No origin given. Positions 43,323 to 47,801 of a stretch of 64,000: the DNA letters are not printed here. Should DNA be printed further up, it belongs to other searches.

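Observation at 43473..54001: Eight-gene, co-directional, Pel-like exopolysaccharide secretion locus with a non-canonical accessory and regulatory gene set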

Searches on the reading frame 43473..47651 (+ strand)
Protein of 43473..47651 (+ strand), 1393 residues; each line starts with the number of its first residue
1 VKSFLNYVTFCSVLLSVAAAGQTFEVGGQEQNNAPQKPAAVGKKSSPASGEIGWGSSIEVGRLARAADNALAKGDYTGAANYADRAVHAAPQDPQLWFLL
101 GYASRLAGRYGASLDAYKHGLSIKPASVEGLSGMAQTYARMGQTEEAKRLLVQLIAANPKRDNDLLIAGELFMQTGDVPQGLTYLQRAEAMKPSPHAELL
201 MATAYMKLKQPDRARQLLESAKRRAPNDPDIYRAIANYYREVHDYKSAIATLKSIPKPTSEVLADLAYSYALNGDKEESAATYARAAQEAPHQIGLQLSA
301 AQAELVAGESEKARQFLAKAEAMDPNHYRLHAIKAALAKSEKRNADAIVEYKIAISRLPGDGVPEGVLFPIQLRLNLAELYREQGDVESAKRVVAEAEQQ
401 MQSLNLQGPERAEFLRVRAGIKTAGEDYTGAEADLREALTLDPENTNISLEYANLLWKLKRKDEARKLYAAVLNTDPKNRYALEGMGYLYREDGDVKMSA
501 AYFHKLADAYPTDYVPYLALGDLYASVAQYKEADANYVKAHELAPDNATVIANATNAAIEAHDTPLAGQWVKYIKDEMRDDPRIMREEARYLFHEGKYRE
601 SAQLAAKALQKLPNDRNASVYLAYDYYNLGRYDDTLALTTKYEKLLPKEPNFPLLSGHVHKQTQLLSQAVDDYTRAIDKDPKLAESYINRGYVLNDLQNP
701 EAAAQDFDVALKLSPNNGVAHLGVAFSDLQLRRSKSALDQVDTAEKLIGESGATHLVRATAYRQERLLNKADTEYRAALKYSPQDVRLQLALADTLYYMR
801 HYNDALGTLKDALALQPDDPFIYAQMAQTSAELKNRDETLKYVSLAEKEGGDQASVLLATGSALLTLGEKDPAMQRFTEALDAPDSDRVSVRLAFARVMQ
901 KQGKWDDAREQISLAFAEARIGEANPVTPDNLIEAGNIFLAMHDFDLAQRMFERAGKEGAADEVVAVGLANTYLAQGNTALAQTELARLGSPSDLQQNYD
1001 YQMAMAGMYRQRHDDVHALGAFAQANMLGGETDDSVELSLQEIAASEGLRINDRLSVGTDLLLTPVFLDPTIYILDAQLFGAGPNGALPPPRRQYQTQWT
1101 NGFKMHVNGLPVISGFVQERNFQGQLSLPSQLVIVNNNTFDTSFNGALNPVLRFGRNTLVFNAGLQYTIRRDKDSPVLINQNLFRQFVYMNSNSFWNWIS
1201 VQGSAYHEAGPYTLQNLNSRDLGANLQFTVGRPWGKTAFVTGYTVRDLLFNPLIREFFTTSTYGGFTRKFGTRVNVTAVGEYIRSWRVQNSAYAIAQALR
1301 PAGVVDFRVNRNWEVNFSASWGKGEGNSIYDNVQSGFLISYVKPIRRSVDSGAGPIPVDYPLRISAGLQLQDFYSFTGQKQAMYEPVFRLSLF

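Call 4: search_protein_families(library=pfam, proteins=[window:43473-47651:+], max_evalue=0.01)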
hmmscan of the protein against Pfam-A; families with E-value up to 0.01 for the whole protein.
window:43473-47651:+ (1393 aa): 27 families (the best 25 are shown)
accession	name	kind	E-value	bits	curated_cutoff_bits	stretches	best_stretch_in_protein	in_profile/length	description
PF14559.12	TPR_19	-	2.9e-61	204.1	25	7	426-482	5-62/68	Tetratricopeptide repeat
PF07719.23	TPR_2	-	2.3e-41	136.9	27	0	684-717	1-34/34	Tetratricopeptide repeat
PF13428.12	TPR_14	-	1.7e-38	127.5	23.5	3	197-236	3-42/44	Tetratricopeptide repeat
PF13432.12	TPR_16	-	2.6e-36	124.1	32.7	5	66-118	3-55/65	Tetratricopeptide repeat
PF23914.1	TPR_CcmH_CycH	-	9.6e-32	110.4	42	5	423-512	61-153/158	Cytochrome c-type biogenesis protein H TPR domain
PF13181.12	TPR_8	-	4.2e-28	95.5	25.7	0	684-717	1-34/34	Tetratricopeptide repeat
PF13431.12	TPR_17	-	3.2e-22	77.3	24.4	1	673-703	2-32/34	Tetratricopeptide repeat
PF00515.34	TPR_1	-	1.1e-20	72.9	27.8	1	684-717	1-34/34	Tetratricopeptide repeat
PF13424.12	TPR_12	-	1.6e-20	73.5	30.1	3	894-955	8-71/77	Tetratricopeptide repeat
PF12895.13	ANAPC3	-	3.2e-20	72.6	27.2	3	596-668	3-74/82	Anaphase-promoting complex, cyclosome, subunit 3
PF25062.1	ARM_TT21_N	-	7.4e-18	65.5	40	0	163-255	101-194/222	Tetratricopeptide repeat protein 21 N-terminal ARM repeat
PF13429.12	TPR_15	-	5e-17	62.7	26.2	3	804-910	164-269/280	Tetratricopeptide repeat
PF13414.12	TPR_11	-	1.7e-13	50.4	26.8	1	658-694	2-38/42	TPR repeat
PF13174.12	TPR_6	-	4.6e-11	43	26.3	0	197-227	2-32/33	Tetratricopeptide repeat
PF25058.1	ARM_TT21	-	1.1e-10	42.2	27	0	199-258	61-123/155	Tetratricopeptide repeat protein 21 ARM repeat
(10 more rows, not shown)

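Call 5: search_protein_families(library=ncbifam, proteins=[window:43473-47651:+], max_evalue=0.01)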
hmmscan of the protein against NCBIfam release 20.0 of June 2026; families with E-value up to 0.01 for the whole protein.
window:43473-47651:+ (1393 aa): 29 families (the best 25 are shown)
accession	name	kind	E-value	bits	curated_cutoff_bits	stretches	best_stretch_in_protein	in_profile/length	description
TIGR02917.1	PEP_TPR_lipo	equivalog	8.5e-58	196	312.2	6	592-786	305-499/899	XrtA/PEP-CTERM system TPR-repeat protein PrsT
NF040959.1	MamA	equivalog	5.6e-38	130.4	200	5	583-741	38-196/204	magnetosome protein MamA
TIGR02521.1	type_IV_pilW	equivalog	1.9e-37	129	154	4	372-573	32-228/234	type IV pilus biogenesis/stability protein PilW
NF033920.0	C39_PA2778_fam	equivalog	5.5e-27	94.8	150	3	494-570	170-246/255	PA2778 family cysteine peptidase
TIGR02552.1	LcrH_SycD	equivalog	5.7e-27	94.1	104.8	5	605-717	6-119/136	SycD/LcrH family type III secretion system chaperone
TIGR03939.1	PGA_TPR_OMP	equivalog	3.7e-25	88.3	366.65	4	138-259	29-150/800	poly-beta-1,6 N-acetyl-D-glucosamine export porin PgaA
NF052415.1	T3SS_chap_SctY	equivalog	2.8e-23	82.5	70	1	199-257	10-68/106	type III secretion apparatus assembly chaperone SctY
TIGR00540.1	TPR_hemY_coli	hypoth_equivalog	1.7e-19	69.9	142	3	784-911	259-381/385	heme biosynthesis-associated TPR protein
NF052400.1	M48_BAM_BepA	equivalog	2.2e-14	53.1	570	2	392-495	321-424/483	beta-barrel assembly-enhancing protease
TIGR00990.1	3a0801s09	subfamily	5.6e-12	45.1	757.25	1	667-719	348-400/615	mitochondrial import receptor subunit TOM70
NF008757.0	PRK11788.1-5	equivalog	3.9e-11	42.7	363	2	134-273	186-328/388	lipopolysaccharide assembly protein LapB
NF047371.1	FlcA_CTERM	equivalog_domain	2.6e-10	39.4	300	0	426-891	136-544/646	periplasmic flagellar collar protein FlcA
NF008756.0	PRK11788.1-4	equivalog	8.3e-09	34.9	474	0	762-859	190-289/389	lipopolysaccharide assembly protein LapB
NF007302.0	PRK09782.1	equivalog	1.2e-07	30.1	1223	2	141-251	592-702/990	phage receptor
NF033758.1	gliding_GltE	equivalog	7.6e-07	28.4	225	1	422-525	62-165/411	adventurous gliding motility TPR repeat lipoprotein GltE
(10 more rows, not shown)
